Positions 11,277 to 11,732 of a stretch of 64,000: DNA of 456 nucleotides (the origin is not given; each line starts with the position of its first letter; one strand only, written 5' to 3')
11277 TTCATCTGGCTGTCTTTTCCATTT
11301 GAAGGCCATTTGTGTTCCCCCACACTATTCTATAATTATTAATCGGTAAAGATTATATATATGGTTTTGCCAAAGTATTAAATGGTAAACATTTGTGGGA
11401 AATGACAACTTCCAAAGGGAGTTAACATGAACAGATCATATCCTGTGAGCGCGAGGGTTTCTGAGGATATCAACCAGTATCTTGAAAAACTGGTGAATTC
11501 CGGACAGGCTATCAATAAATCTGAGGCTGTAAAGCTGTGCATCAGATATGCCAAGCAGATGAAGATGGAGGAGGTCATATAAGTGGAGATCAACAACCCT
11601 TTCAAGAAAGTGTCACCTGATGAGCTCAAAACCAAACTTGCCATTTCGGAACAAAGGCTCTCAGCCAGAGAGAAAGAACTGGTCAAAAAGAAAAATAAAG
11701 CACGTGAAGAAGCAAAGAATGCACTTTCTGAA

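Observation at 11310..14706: ESCRT-III (Snf7-like) plus Vps4-like MIT-AAA ATPase operon, with RHH and winged-helix partners, in a methanogen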

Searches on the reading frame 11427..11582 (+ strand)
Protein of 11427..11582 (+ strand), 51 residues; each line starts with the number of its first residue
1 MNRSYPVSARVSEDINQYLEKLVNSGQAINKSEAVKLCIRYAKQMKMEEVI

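Call 3: search_protein_families(library=pfam, proteins=[window:11427-11582:+], max_evalue=1)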
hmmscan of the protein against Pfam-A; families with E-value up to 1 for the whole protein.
window:11427-11582:+ (51 aa): 0 families

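Call 4: search_protein_families(library=ncbifam, proteins=[window:11427-11582:+], max_evalue=1)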
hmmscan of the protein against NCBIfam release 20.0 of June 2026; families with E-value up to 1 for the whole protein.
window:11427-11582:+ (51 aa): 4 families
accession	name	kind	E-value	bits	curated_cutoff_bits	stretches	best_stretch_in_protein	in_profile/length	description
NF058631.1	sRNA_TF_AbmR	equivalog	0.0012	18.5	160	1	4-45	101-142/167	ATP-binding transcription factor AbmR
NF058555.1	TransRegCdrSHalo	equivalog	0.011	15.7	100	1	11-40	8-37/61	transcriptional regulator CdrS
TIGR01837.1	PHA_granule_1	subfamily_domain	0.017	15.2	94.7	1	8-33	17-42/118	poly(hydroxyalkanoate) granule-associated protein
TIGR02606.1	antidote_CC2985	hypoth_equivalog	0.034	14.2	46.2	1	8-43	3-38/70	type II toxin-antitoxin system ParD family antitoxin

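Call 44: search_solved_structures(query=A4, max_evalue=10, show_alignments=3)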
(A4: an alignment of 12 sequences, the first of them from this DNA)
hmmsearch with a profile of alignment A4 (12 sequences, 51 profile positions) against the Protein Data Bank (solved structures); distinct sequences matched with E-value up to 10: 8.
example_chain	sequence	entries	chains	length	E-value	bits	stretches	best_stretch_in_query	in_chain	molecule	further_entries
6r0l_A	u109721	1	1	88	0.067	16.3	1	1-40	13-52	OsGhd8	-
7c9o_B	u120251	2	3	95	0.21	14.7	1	1-40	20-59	Nuclear transcription factor Y subunit B-11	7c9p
5g49_A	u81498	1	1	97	0.51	13.5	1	1-40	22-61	NUCLEAR TRANSCRIPTION FACTOR Y SUBUNIT B-6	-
7cvo_B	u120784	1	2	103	0.67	13.1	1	1-40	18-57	Nuclear transcription factor Y subunit B-3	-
7cvq_B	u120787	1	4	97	0.69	13.1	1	1-38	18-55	Nuclear transcription factor Y subunit B-2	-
6r0m_A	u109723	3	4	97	0.74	13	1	1-38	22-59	NF-YB2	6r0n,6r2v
7dkl_A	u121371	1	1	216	1.2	12.4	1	17-40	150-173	DEP domain-containing mTOR-interacting protein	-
7ped_B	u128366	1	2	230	1.3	12.2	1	17-40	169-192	DEP domain-containing mTOR-interacting protein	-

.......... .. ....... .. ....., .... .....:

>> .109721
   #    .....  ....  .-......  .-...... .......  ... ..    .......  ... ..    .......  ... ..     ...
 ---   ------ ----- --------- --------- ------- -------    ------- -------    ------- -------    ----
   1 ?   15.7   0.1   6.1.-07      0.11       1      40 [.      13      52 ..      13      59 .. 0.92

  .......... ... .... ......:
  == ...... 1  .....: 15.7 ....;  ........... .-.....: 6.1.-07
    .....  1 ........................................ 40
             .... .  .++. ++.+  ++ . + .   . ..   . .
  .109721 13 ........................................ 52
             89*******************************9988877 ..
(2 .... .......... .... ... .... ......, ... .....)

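Call 46: find_homologous_proteins(query=A4, max_evalue=0.001)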
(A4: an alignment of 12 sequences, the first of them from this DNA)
Query A4 (12 sequences) (51 aa, profile of the alignment): 59 proteins with E <= 0.001 among 68 candidates.
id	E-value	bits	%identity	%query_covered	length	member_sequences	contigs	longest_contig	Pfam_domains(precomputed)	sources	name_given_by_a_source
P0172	4.4e-30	121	78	96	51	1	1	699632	PF27540.1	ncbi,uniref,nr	ncbi:Arc/MetJ-type ribon-helix-helix transcriptional regulator [Methanohalophilus levihalophilus]|un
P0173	4.4e-30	121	73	100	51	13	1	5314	-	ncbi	ncbi:MAG: hypothetical protein ACQESU_09580 [Halobacteriota archaeon]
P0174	4.4e-30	121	73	100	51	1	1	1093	PF27540.1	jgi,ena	-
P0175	5.6e-30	121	76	96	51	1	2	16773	-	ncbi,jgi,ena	-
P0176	9.1e-30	120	78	96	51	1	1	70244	-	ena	-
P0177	1.2e-29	120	78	96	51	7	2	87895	-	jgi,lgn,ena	jgi:Arc/MetJ-type ribon-helix-helix transcriptional regulator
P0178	1.6e-29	119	75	100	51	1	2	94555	-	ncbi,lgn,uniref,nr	ncbi:hypothetical protein [Methanococcoides alaskense]|uniref:Arc/MetJ-type ribon-helix-helix transc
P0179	2.2e-29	119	71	100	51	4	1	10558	-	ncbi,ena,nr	ncbi:MAG: hypothetical protein JXA98_09115 [Methanosarcinaceae archaeon]|nr:hypothetical protein [Me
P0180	2.3e-29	119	80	96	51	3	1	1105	-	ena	-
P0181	2.5e-29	119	76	96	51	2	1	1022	PF27540.1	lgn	-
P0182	2.8e-29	118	73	100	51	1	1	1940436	PF27540.1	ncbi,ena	-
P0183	3.0e-29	118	73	96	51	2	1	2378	-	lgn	-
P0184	3.7e-29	118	71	100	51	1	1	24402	PF27540.1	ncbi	-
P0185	4.7e-29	118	68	92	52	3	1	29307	-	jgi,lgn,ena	-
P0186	4.8e-29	118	76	96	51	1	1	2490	PF27540.1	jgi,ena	-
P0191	8.2e-29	117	73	96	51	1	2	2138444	PF27540.1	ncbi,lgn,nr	ncbi:ribbon-helix-helix protein, CopG family [Methanosalsum zhilinae]|nr:ribbon-helix-helix protein,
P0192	8.5e-29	117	73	100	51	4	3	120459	PF27540.1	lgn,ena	-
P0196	1.9e-28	116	73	96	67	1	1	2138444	PF27540.1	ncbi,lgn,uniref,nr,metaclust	ncbi:hypothetical protein Mzhil_1284 [Methanosalsum zhilinae DSM 4017]|uniref:Uncharacterized protei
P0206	3.8e-28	115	71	100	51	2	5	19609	PF27540.1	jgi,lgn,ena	-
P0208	6.4e-28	114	69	96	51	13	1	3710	PF27540.1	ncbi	-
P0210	7.2e-28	114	67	96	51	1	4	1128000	PF27540.1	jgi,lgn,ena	jgi:Arc/MetJ-type ribon-helix-helix transcriptional regulator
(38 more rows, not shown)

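Call 79: find_encoding_contigs(protein=P0191, flank=8000, max_places=2)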
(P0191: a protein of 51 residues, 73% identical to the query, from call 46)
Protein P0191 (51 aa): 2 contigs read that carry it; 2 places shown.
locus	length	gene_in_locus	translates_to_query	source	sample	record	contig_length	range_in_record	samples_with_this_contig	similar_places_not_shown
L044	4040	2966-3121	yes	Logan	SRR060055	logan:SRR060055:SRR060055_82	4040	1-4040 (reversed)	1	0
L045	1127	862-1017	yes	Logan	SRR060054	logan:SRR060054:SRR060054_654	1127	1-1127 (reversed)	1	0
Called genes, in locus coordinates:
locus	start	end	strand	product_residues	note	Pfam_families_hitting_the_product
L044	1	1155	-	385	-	?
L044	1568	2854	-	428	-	PF01145:Band_7 (weak), PF13240:Zn_Ribbon_1 (weak)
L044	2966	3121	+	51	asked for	PF27540:Mb1296_C (weak)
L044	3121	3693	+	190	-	-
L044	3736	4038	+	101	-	?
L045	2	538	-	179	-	?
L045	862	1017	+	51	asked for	PF27540:Mb1296_C (weak)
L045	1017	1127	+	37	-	?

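Call 80: search_protein_families(library=padloc, proteins=[window:11427-11582:+], max_evalue=0.001)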
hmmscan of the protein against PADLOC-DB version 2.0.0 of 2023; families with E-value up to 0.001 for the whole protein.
window:11427-11582:+ (51 aa): 0 families
